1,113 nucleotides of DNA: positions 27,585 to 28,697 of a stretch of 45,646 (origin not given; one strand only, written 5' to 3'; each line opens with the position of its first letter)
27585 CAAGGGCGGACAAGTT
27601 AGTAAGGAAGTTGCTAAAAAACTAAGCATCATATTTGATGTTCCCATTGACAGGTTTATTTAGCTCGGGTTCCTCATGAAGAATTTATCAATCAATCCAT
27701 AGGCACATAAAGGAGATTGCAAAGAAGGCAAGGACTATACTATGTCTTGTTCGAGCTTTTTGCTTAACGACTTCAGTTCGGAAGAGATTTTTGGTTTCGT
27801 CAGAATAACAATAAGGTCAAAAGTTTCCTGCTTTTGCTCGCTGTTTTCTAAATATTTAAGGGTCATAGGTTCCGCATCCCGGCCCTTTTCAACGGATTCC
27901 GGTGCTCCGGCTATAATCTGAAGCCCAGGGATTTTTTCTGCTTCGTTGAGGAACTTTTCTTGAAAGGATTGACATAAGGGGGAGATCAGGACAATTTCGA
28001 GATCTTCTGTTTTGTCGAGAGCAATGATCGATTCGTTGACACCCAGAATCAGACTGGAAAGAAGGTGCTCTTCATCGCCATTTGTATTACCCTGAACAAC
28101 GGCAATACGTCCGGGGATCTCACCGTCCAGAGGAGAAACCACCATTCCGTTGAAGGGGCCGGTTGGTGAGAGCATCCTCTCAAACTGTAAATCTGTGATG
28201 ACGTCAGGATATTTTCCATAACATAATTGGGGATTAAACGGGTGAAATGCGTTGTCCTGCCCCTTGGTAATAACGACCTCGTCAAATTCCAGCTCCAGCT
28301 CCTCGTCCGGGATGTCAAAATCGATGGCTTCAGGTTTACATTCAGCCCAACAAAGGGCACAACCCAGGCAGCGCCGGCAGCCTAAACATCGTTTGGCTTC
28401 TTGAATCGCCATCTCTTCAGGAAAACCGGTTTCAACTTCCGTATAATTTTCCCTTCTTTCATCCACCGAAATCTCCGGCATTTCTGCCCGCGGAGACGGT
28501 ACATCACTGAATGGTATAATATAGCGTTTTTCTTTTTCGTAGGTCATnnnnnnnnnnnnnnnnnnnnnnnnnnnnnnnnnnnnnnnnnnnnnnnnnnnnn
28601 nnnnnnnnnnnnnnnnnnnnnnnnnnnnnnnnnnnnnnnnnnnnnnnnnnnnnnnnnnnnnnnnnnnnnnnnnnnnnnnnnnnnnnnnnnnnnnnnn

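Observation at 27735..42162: Selenoprotein-dense ten-gene Hdr/Mvh/Nfn-like cluster with a membrane anchor and two paralogous modules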

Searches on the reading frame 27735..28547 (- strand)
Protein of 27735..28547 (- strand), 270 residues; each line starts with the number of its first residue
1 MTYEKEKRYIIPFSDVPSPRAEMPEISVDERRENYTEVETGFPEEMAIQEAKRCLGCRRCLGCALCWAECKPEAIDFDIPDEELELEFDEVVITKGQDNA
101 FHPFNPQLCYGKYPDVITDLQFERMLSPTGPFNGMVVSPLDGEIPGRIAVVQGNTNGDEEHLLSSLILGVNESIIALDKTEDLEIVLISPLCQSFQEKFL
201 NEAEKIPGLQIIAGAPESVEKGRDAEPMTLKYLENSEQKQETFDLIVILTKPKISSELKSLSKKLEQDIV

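Call 4: search_protein_families(library=pfam, proteins=[window:27738-28547:-], max_evalue=0.001)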
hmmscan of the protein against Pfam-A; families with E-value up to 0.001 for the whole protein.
seq(270 aa): 1 family
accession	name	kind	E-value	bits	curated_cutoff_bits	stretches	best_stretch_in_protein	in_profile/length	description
PF14691.11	Fer4_20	-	0.00066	19.9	25.8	0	31-66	1-36/113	Dihydroprymidine dehydrogenase domain II, 4Fe-4S cluster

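Call 21: search_protein_families(library=ncbifam, proteins=[window:27735-28547:-], max_evalue=0.00001)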
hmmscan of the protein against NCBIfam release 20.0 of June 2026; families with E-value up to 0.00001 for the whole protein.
window:27735-28547:- (270 aa): 7 families
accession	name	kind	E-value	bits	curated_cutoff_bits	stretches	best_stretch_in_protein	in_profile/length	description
NF040770.1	hetero_SS_HdrA2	exception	1.9e-24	85.8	1100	1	31-265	268-503/777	CoB-CoM heterodisulfide reductase HdrA2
NF041778.1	hetero_SS_HdrA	equivalog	4.3e-15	54.6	1400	1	60-160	300-400/771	ferredoxin:CoB-CoM heterodisulfide reductase subunit HdrA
NF041891.1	hdrA_Methbact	equivalog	4.6e-14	51.6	1300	1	57-160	284-387/762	ferredoxin:CoB-CoM heterodisulfide reductase subunit HdrA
NF009410.0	PRK12771.1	subfamily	1.9e-10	40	516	1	18-76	472-530/566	NAD(P)-binding protein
NF009454.0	PRK12814.1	equivalog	6.5e-08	31.4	916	1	17-63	532-577/657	putative NADPH-dependent glutamate synthase small subunit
NF009414.0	PRK12778.1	equivalog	4.5e-07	28.5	1103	1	17-70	293-343/752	bifunctional dihydroorotate dehydrogenase B NAD binding subunit/NADPH-dependent glutamate synthase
NF009413.0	PRK12775.1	equivalog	6.6e-06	24.2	1895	1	4-66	283-345/1006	putative trifunctional 2-polyprenylphenol hydroxylase/glutamate synthase subunit beta/ferritin domain-containing protein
